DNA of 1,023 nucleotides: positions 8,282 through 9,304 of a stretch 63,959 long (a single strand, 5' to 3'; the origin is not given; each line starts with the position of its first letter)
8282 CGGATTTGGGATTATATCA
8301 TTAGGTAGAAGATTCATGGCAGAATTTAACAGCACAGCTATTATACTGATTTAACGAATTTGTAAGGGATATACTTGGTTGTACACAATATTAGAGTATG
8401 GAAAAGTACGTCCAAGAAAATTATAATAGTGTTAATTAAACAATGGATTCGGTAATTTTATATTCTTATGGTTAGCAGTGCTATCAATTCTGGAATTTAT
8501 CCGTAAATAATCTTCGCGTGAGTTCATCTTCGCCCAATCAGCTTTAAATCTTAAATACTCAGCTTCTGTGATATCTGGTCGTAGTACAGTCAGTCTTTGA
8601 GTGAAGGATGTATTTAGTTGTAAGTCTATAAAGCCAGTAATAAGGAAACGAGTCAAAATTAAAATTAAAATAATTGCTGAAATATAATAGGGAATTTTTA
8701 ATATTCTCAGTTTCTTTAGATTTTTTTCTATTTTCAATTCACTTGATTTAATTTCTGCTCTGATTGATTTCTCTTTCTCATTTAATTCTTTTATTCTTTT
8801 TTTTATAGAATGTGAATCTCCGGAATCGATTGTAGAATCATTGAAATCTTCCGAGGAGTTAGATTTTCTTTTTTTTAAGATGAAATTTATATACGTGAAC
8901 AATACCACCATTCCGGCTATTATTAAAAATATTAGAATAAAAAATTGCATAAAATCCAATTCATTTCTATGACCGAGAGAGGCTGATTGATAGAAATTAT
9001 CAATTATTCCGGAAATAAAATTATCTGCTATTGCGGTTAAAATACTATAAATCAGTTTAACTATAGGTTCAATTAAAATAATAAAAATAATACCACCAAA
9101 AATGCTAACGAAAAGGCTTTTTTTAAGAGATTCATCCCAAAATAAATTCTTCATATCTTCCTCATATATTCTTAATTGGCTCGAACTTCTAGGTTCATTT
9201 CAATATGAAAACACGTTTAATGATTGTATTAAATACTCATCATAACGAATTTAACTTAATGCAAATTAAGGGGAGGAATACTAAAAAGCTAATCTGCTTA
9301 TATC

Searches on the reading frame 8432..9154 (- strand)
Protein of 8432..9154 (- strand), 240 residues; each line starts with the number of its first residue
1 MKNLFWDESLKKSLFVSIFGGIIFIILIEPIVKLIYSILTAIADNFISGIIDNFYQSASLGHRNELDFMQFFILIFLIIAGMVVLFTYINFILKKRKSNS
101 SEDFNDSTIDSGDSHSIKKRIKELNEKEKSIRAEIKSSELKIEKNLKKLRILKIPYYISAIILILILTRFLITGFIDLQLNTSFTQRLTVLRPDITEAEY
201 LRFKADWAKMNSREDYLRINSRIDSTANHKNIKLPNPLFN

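Call 6: search_protein_families(library=pfam, proteins=[window:8432-9154:-])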
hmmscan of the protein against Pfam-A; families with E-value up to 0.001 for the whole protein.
window:8432-9154:- (240 aa): 1 family
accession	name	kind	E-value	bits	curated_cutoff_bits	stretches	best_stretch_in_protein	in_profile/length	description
PF13994.11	PgaD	-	0.00067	20.1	27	0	15-96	19-103/148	PgaD-like protein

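Call 7: search_protein_families(library=ncbifam, proteins=[window:8432-9154:-])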
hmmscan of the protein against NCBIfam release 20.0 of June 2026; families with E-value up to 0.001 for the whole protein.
window:8432-9154:- (240 aa): 0 families
